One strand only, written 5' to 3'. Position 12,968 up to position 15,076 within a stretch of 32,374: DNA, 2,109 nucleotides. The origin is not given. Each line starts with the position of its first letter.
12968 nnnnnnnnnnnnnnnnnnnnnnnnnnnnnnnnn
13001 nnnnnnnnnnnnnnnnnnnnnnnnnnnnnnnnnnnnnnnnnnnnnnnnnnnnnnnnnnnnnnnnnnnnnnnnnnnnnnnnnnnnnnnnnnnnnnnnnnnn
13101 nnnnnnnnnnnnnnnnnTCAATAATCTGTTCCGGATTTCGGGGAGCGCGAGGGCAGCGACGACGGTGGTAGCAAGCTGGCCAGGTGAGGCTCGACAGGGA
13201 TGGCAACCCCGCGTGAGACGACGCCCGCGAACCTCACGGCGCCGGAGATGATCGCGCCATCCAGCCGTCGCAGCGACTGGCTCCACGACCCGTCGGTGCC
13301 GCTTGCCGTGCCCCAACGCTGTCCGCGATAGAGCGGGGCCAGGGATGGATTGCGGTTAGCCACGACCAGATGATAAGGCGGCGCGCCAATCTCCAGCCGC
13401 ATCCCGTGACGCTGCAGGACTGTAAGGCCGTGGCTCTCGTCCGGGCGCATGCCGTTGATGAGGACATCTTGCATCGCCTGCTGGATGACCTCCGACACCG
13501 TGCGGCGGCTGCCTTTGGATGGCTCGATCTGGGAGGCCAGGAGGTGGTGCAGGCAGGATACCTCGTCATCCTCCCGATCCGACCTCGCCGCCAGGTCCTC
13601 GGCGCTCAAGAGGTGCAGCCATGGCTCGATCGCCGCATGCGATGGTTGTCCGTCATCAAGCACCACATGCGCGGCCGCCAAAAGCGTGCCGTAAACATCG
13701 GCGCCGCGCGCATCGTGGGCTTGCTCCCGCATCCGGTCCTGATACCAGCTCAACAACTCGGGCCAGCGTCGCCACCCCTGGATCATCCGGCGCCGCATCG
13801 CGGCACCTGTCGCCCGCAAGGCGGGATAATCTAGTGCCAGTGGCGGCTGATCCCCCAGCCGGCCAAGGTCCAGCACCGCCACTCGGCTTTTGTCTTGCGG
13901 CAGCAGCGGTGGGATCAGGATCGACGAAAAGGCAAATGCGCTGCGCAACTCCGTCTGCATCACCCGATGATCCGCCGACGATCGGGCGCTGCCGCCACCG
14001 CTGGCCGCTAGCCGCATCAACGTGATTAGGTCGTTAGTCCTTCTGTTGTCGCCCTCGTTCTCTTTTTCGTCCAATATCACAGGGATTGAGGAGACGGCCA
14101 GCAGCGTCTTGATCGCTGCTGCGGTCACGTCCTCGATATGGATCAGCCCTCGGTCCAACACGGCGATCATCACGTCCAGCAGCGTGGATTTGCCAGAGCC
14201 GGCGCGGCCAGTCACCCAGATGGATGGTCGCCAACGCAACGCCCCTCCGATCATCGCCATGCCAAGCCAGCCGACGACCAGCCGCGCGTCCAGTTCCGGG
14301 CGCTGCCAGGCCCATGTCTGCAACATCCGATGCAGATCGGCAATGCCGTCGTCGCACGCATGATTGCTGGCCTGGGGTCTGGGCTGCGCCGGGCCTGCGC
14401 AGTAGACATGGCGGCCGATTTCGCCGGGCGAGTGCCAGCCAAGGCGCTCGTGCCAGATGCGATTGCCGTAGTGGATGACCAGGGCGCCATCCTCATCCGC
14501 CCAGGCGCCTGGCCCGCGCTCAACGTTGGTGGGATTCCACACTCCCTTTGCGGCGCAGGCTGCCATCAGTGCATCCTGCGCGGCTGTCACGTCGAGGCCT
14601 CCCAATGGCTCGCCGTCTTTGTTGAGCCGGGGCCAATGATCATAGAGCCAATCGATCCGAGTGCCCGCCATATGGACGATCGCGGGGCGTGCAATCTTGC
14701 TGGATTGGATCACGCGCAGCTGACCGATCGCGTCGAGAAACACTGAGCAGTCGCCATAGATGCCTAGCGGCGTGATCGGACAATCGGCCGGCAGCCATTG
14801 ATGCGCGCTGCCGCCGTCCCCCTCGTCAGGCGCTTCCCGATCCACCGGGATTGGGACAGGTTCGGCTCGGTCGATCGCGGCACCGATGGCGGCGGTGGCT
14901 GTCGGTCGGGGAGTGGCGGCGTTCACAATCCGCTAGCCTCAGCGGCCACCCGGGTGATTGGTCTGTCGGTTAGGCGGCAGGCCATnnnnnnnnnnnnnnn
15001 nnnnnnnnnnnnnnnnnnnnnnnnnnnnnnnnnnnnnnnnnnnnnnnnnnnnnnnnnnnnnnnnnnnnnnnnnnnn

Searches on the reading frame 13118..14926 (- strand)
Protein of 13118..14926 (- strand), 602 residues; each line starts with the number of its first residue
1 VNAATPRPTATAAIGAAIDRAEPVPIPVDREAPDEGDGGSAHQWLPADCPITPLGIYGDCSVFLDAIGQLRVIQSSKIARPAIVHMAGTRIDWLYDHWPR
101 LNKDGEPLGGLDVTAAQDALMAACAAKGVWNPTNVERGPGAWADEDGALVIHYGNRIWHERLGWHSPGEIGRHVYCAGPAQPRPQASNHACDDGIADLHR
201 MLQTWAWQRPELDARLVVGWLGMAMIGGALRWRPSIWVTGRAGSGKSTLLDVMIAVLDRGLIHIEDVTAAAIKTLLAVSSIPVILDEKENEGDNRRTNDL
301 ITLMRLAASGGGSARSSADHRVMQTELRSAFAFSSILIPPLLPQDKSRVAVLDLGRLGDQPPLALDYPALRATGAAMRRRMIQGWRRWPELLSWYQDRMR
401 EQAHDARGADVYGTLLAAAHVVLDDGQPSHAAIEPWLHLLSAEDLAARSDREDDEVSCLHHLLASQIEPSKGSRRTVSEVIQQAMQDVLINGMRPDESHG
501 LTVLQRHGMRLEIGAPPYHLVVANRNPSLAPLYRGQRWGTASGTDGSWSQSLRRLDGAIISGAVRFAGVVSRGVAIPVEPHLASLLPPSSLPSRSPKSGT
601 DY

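Call 8: search_protein_families(library=phrogs, proteins=[window:13118-14926:-], max_evalue=0.001)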
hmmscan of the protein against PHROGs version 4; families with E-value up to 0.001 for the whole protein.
window:13118-14926:- (602 aa): 2 families
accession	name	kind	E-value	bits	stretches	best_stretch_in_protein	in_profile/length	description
phrog_21086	-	unknown function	1.1e-74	253.2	1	31-582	34-603/617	-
phrog_35358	-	DNA, RNA and nucleotide metabolism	5.7e-48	164.6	1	48-588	412-950/968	DNA primase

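Call 9: search_protein_families(library=pfam, proteins=[window:13118-14926:-], max_evalue=0.01)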
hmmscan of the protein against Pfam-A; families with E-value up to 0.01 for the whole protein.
window:13118-14926:- (602 aa): 3 families
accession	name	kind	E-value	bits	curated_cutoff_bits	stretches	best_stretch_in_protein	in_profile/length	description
PF13555.12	AAA_29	-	2.4e-05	24.5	27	1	236-257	25-46/61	P-loop containing region of AAA domain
PF05729.18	NACHT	-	0.0049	17.2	26.7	0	236-253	3-20/167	NACHT domain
PF13191.12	AAA_16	-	0.0064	17.4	32.6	0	234-311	25-104/167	AAA ATPase domain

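Call 11: find_related_loci(query=window:13118-14926:-, collection=viral_contigs, flank=4000)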
Query window:13118-14926:- (602 aa) in viral_contigs; peptide patterns used: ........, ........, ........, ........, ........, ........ (x = any residue, [..] = any of these).
3 stretches matched a pattern; 1 encode a relative of the query (tblastn E <= 1e-3); 1 distinct loci.
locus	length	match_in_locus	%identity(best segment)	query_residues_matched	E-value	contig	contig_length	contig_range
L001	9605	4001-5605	38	45-578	5e-102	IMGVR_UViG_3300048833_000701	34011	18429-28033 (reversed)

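Call 17: search_dna_similar(query=window:13118-14926:-, collection=phages, mode=protein, max_rows=30)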
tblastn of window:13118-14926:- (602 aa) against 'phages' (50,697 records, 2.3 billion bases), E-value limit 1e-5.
Records with a match: 24; places in all: 24; records where one place covers at least 80% of the query: 6.
Best place of each record, by identity: <60% 24.
By first word of the organism name: Bordetella 5; Pseudomonas 4; Bacteriophage 2; Synechococcus 2; Bdellovibrio 2; Pararheinheimera 1; Serratia 1; Enterobacter 1; Aeromonas 1; Acinetobacter 1; and 4 more.
By host as written in the record: Bordetella bronchiseptica 3; - 2; Bordetella bronchiseptica 4715 2; Bdellovibrio bacteriovorus 2; Pseudomonas putida 2; Pararheinheimera soli strain KR2-1 1; Stutzerimonas stutzeri NCTC10475 1; Synechococcus sp. WH 7803 1; and 10 more.
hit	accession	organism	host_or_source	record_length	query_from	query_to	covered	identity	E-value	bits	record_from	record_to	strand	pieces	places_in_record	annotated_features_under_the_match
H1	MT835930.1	Bacteriophage sp.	human fecal samples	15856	27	579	92%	34.1%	2e-80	282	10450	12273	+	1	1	record has no annotation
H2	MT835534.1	Bacteriophage sp.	human fecal samples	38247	45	579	89%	32.1%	1e-55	209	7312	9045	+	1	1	record has no annotation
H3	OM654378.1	Pararheinheimera phage vB_PsoM_KLER1-1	Pararheinheimera soli strain KR2-1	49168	31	578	91%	28.3%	4e-30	132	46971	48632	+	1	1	DNA primase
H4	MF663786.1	Bordetella phage vB_BbrM_PHB04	Bordetella bronchiseptica 4715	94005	51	580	88%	27.7%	3e-28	127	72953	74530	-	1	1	putative DNA primase/helicase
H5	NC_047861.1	Bordetella phage vB_BbrM_PHB04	Bordetella bronchiseptica 4715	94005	51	580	88%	27.7%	3e-28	127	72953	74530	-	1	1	DNA primase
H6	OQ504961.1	Pseudomonas phage ZRG1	Stutzerimonas stutzeri NCTC10475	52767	51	580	88%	26.6%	1e-22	109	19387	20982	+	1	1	DUF6371 domain-containing protein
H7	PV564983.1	Bordetella phage PBb001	Bordetella bronchiseptica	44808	128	577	75%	29.1%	2e-28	127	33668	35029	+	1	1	CHC2 zinc finger protein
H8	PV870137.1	Bordetella phage vB_BbrM_PBb002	Bordetella bronchiseptica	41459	128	577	75%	29.1%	2e-28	127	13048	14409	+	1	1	CHC2 zinc finger protein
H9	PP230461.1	Bordetella phage PY223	Bordetella bronchiseptica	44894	128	579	75%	28.8%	9e-28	125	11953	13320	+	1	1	CHC2 zinc finger protein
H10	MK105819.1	Synechococcus phage S-H1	Synechococcus sp. WH 7803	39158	109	578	78%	27.4%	6e-21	103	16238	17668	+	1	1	hypothetical protein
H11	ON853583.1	Serratia phage MQ-4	Serratia liquefaciens EOA81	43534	127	578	75%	27.0%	1e-29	131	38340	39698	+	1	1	hypothetical protein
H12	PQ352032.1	Enterobacter phage phiT5282EW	Enterobacter sp.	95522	54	472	70%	28.1%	2e-16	89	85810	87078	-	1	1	hypothetical protein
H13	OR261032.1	Aeromonas phage ST4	Aeromonas hydrophila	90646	25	483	76%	25.1%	3e-15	86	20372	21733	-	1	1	DNA primase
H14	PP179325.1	Pseudomonas phage Touem01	Pseudomonas syringae 7C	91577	127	580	75%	25.3%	6e-20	100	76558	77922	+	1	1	putative DNA primase/helicase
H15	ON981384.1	Synechococcus phage MinM1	Synechococcus sp.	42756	49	431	64%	29.4%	4e-19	98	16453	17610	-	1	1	hypothetical protein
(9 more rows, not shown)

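Call 19: find_homologous_proteins(query=window:13118-14926:-, max_evalue=1e-20)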
Query window:13118-14926:- (602 aa): 94 proteins with E <= 1e-20 among 8000 candidates.
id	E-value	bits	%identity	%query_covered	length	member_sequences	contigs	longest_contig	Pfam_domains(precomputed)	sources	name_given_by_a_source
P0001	0.0e+0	1370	100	100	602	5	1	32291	PF13555.13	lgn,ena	-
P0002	3.1e-122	427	41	95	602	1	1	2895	-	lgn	-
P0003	7.5e-119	416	41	87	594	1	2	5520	-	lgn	-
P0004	7.0e-115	403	42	90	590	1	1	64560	-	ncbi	-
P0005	2.6e-114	401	41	94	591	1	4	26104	-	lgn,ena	-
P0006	3.1e-114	401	41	95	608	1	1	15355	-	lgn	-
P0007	1.3e-113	399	39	95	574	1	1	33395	-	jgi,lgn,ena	-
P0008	1.4e-112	395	41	89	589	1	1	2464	-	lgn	-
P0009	4.2e-112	394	42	89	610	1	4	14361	-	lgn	-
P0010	3.3e-110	388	41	89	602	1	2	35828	-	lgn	-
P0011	1.3e-109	386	39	92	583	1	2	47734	-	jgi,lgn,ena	jgi:hypothetical protein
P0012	4.8e-109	384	40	89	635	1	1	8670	-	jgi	jgi:hypothetical protein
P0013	1.5e-108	382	40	94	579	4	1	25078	-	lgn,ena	-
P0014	4.5e-108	381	38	93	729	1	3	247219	PF09397.17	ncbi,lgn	-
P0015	6.2e-108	380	40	90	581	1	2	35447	-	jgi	jgi:hypothetical protein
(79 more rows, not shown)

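Call 21: find_related_loci(query=A1, collection=metagenome_contigs, flank=5000)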
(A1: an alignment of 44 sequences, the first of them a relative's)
Query A1 (602 aa) in metagenome_contigs; peptide patterns used: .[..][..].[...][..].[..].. (x = any residue, [..] = any of these).
121 stretches matched a pattern; 98 encode a relative of the query (tblastn E <= 1e-3); the best 80 are kept; 80 distinct loci.
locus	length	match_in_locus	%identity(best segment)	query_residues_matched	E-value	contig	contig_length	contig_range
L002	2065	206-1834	41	45-593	7e-126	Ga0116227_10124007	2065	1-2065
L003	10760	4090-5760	39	40-594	2e-114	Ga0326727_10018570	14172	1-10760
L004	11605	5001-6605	41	45-582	1e-112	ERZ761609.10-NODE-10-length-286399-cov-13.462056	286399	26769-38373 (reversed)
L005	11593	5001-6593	42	45-566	9e-111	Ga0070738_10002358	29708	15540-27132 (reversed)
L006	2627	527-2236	38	45-598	1e-114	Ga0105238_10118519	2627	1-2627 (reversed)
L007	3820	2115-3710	41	45-579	3e-111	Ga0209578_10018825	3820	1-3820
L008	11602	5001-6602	39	45-578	4e-109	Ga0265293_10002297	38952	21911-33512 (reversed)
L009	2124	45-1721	38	44-578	2e-112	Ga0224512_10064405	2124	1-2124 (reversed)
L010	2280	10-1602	38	45-578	3e-110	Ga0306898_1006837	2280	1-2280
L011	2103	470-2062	38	45-578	1e-110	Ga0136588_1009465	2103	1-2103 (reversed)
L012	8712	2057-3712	39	45-591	3e-104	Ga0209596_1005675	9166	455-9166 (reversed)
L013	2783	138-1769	38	45-579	4e-107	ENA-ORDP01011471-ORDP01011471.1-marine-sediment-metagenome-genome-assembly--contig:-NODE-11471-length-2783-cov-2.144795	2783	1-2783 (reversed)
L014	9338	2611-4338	36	28-578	3e-101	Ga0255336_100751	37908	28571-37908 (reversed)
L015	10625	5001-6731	40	18-584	2e-100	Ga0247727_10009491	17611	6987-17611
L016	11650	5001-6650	38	45-578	4e-98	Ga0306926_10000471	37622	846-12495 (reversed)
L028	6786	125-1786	37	21-558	1e-90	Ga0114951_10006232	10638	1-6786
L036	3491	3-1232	41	169-579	1e-84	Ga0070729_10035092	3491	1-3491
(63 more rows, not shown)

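Call 22: find_related_loci(query=A1, collection=genome_contigs, flank=6000)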
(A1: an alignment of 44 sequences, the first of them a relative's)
Query A1 (602 aa) in genome_contigs; peptide patterns used: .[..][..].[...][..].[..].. (x = any residue, [..] = any of these).
80 stretches matched a pattern; 68 encode a relative of the query (tblastn E <= 1e-3); 68 distinct loci.
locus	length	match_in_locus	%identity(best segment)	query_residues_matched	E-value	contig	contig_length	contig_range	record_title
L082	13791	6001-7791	40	6-582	2e-113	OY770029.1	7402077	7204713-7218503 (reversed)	MAG: Rhodospirillales bacterium isolate c3d793b9-5a52-4c80-ad97-7d720a5a098c genome assembly, chromosome: 1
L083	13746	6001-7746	38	34-590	4e-113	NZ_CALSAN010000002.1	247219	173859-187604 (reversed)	MAG: Ferrovibrio terrae isolate JJ-MO2A6-331-3-m1-bin361 JJ-MO2A6-331-C8, whole genome shotgun sequence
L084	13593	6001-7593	42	45-566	1e-110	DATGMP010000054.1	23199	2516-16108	MAG TPA_asm: Alphaproteobacteria bacterium isolate SMAG_U9915 k141_553518, whole genome shotgun sequence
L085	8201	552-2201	40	31-579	3e-109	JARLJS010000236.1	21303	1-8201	MAG: Nevskia sp. isolate MAG_CA22 MetaCoAG_Bin_22_Anoxic_k141_2019506, whole genome shotgun sequence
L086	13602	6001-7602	39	45-578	6e-109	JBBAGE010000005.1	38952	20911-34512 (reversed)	MAG: Paracoccaceae bacterium isolate SO_2017_LW2_65 scaffold_2313_c1_LW138R_2017, whole genome shotgun sequence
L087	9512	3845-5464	39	45-589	3e-108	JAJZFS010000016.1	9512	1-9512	MAG: Proteobacteria bacterium isolate LL3.bin49 NODE_6677_length_9512_cov_1.210655, whole genome shotgun sequence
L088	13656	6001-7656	39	29-568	5e-108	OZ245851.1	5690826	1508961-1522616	MAG: Alphaproteobacteria bacterium isolate f9579e00-a57b-4436-9f3a-59dce60a56f0 genome assembly, chromosome: 1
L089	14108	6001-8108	38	23-592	1e-106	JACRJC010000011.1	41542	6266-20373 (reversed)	MAG: Rhodospirillales bacterium isolate NC_groundwater_1819_Pr3_B-0.1um_61_64 SR-2_scaffold_141_761366, whole genome sho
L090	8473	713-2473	37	11-579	6e-105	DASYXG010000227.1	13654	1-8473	MAG TPA_asm: Stellaceae bacterium isolate SMAG_U6302 k141_199226, whole genome shotgun sequence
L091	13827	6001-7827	36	2-579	2e-104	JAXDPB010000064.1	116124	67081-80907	MAG: Sphingomonadales bacterium isolate BP_701 scaffold_4688922, whole genome shotgun sequence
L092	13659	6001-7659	39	35-579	2e-102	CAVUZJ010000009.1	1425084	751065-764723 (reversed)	MAG: uncultured proteobacterium isolate MFD05512.bin.1.28 genome assembly, contig: contig_25210, whole genome shotgun se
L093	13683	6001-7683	40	45-589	5e-102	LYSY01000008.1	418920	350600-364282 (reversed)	MAG: Rhodospirillales bacterium BBD 1991-14 Richardson_scaffold_27, whole genome shotgun sequence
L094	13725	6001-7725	38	27-599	4e-101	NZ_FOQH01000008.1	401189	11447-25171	Albimonas pacifica strain CGMCC 1.11030, whole genome shotgun sequence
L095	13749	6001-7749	39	27-600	7e-101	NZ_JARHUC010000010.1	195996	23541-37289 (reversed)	Albimonas sp. CAU 1670 contig10, whole genome shotgun sequence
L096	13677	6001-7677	38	50-590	8e-100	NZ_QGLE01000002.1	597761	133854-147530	Zavarzinia aquatilis strain HR-AS HR-AS_2, whole genome shotgun sequence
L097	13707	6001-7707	38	13-579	2e-99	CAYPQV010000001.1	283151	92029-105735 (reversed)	MAG TPA_asm: uncultured Hyphomicrobiales bacterium isolate SRP287051_co2_181 genome assembly, contig: NODE_42_length_283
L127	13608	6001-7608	37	41-583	7e-96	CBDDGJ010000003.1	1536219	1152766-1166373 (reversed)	MAG: Parvibaculaceae bacterium isolate 75ab7c84-7276-4656-8393-95c2bd09dc1a genome assembly, contig: contig_3, whole gen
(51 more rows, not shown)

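Call 23: find_related_loci(query=A1, collection=viral_contigs, flank=5000)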
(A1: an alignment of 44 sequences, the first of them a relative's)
Query A1 (602 aa) in viral_contigs; peptide patterns used: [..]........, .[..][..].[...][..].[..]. (x = any residue, [..] = any of these).
295 stretches matched a pattern; 275 encode a relative of the query (tblastn E <= 1e-3); the best 80 are kept; 80 distinct loci.
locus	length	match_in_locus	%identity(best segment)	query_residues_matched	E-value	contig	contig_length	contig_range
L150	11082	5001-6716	39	19-579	1e-116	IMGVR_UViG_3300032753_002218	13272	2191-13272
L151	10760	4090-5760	39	40-594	3e-114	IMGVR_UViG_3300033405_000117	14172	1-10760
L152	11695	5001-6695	39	14-582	8e-114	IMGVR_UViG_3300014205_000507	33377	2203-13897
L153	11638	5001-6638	39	45-579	2e-112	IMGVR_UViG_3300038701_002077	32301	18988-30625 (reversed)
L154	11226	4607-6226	39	45-572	1e-111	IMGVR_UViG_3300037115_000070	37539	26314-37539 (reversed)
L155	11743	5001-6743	39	18-578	3e-110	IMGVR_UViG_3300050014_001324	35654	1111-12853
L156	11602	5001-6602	39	45-578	7e-109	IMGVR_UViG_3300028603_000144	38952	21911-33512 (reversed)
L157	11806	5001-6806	37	7-579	1e-107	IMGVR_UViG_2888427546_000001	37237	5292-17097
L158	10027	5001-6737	36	13-579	2e-107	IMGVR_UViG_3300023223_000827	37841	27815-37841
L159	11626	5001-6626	39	45-582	1e-106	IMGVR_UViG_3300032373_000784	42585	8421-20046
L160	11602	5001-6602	39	45-578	3e-106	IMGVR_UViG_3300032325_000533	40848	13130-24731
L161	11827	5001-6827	36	2-579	2e-104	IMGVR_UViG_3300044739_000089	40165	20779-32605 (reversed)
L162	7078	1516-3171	39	45-591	4e-104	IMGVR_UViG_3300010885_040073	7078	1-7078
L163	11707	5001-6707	40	46-601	1e-116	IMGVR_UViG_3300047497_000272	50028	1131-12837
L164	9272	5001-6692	39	14-577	3e-103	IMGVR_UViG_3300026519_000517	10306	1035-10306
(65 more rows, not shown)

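Call 53: predict_structure(alignment_id=A1)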
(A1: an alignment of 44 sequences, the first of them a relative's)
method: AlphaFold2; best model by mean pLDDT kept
length: 602 residues; sequences in the alignment: 44
mean_pLDDT: 88.9   pTM: 0.75
mean pLDDT of the five models: 88.9, 87.2, 87.2, 86.5, 85.8
residues with pLDDT >= 90: 432; 70-90: 107; 50-70: 31; < 50: 32
segments of 3 or more residues with pLDDT < 50: 1-6, 26-42, 597-602
pLDDT, mean of each block of 10 residues (from residue 1): 48 79 56 42 78 97 97 97 97 97 94 97 96 94 97 98 96 96 88 93 95 98 97 96 94 97 94 95 85 86 95 85 90 90 90 92 96 97 96 97 94 98 93 94 72 78 92 91 91 90 96 87 95 89 87 91 95 92 64 50 36
secondary structure, 60 per line:
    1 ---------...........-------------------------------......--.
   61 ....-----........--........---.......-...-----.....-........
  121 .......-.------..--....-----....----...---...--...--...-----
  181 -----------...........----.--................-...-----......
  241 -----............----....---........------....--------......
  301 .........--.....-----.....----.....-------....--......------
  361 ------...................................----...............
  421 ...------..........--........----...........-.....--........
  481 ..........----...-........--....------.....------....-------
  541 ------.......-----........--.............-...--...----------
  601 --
elements in order: H10-20 E52-57 E60-64 E70-74 H80-87 H91-97 E99-101 E107-111 H113-127 E140-143 E149-152 E157-159 E163-165 E168-170 E173-175 H192-202 H210-225 E235-240 H246-257 E262-265 H269-276 E283-286 H295-309 E312-316 E322-326 E331-335 H343-346 E349-354 H367-401 H406-423 H430-439 H442-449 H454-464 E466-470 E473-476 H477-490 H499-506 E509-512 E519-523 H530-533 H547-553 E559-566 E569-577 H578-581

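Call 58: search_solved_structures(query=A1, max_evalue=1)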
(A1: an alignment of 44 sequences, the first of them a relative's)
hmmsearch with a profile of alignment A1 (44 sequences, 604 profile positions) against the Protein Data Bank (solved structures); distinct sequences matched with E-value up to 1: 20.
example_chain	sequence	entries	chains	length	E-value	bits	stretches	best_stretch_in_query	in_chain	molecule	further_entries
6c2u_A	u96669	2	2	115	0.0011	20.6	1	241-283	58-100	phosphate-loop protein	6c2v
3uie_A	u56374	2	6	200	0.041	15.4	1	240-268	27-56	Adenylyl-sulfate kinase 1, chloroplastic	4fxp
8a8h_A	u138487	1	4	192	0.22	13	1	240-262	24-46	APS kinase from Methanothermococcus thermolithotrophicus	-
6k9e_A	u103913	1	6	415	0.34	12.4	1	241-308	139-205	Primase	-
6k9c_A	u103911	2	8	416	0.34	12.4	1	241-308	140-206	Primase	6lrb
7yq0_A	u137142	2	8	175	0.47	11.9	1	240-260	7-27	Adenylyl-sulfate kinase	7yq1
7ada_A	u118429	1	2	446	0.49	11.8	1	239-278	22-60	PIF1 helicase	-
7oar_A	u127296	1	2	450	0.49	11.8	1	239-278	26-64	Pif1 helicase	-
6s3p_A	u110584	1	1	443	0.51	11.8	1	239-278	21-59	PIF1 helicase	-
6s3e_A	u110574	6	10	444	0.51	11.8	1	239-278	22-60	PIF1 helicase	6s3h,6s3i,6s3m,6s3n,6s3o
8rkd_E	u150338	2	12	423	0.54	11.7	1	238-280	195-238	Pilus assembly ATPase CpaF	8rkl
8rjf_A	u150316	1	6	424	0.54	11.7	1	238-280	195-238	Pilus assembly ATPase CpaF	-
7bil_A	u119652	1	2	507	0.61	11.5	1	239-278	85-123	PIF1 helicase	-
6d2q_A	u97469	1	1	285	0.63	11.5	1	442-536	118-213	FERM, RhoGEF (ARHGEF) and pleckstrin domain protein 1 (chondrocyte-derived)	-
9e24_A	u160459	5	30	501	0.68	11.4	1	238-280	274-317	CpaF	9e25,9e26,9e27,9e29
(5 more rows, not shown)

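Call 60: fold_search(model_id=the predicted structure, library=pdb)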
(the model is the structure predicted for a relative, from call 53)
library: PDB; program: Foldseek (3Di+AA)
matches with E <= 10: 1347; with E <= 0.001: 188
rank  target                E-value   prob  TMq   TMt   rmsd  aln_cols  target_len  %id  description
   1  7ola_F                2.0e-08  1.00  0.30  0.46   7.9       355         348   10  Structure of Primase-Helicase in SaPI5 (released 2022-07-13)
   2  6k9c_B                2.3e-08  1.00  0.34  0.44  10.6       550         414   10  The apo structure of NrS-1 C terminal region (305-718) (released 2020-04-08)
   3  9ilz_B                6.2e-08  1.00  0.33  0.41  14.4       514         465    9  The Cryo-EM structure of MPXV E5 in complex with ssDNA (released 2025-06-18)
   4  6k9c_A                6.5e-08  1.00  0.33  0.43  10.7       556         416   10  The apo structure of NrS-1 C terminal region (305-718) (released 2020-04-08)
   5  6lrb_D                6.5e-08  1.00  0.30  0.40  12.8       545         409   10  The A form apo structure of NrS-1 C terminal region-CTR (released 2020-04-08)
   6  6lrb_C                7.7e-08  1.00  0.31  0.41  11.4       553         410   11  The A form apo structure of NrS-1 C terminal region-CTR (released 2020-04-08)
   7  8iqi_C                8.1e-08  1.00  0.33  0.23  13.5       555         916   11  Structure of Full-Length AsfvPrimPol in Complex-Form (released 2023-07-26)
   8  6lrb_F                9.0e-08  1.00  0.31  0.42  11.1       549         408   11  The A form apo structure of NrS-1 C terminal region-CTR (released 2020-04-08)
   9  6lrb_B                1.1e-07  1.00  0.31  0.42  11.5       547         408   10  The A form apo structure of NrS-1 C terminal region-CTR (released 2020-04-08)
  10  9im1_A                1.1e-07  1.00  0.33  0.36  13.9       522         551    9  The Cryo-EM structure of MPXV E5 in complex with ssDNA in intermediate state 1 (released 2025-06-18)
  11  7ola_A                1.4e-07  1.00  0.31  0.40  10.2       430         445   10  Structure of Primase-Helicase in SaPI5 (released 2022-07-13)
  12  9ivf_A                1.5e-07  1.00  0.31  0.29  13.9       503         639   11  Structure of Full-Length AsfvPrimPol with polyT DNA (released 2025-12-24)
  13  6lrb_A                1.5e-07  1.00  0.31  0.41  11.5       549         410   10  The A form apo structure of NrS-1 C terminal region-CTR (released 2020-04-08)
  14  8wvz_A                1.6e-07  1.00  0.32  0.30  14.2       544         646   12  Structure of ADP-Form AsfvPrimPol Hexamer (released 2024-10-30)
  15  9im2_C                2.2e-07  1.00  0.34  0.31  12.4       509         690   10  The Cryo-EM structure of MPXV E5 in complex with ssDNA in intermediate state 3 (released 2025-06-18)
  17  7ola_C                3.1e-07  1.00  0.31  0.41  10.1       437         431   10  Structure of Primase-Helicase in SaPI5 (released 2022-07-13)
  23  7ola_B                4.0e-07  1.00  0.33  0.42   9.9       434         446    9  Structure of Primase-Helicase in SaPI5 (released 2022-07-13)
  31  7ola_E                6.4e-07  1.00  0.27  0.41   9.1       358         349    9  Structure of Primase-Helicase in SaPI5 (released 2022-07-13)
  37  7ola_D                9.4e-07  1.00  0.30  0.42  10.3       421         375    9  Structure of Primase-Helicase in SaPI5 (released 2022-07-13)
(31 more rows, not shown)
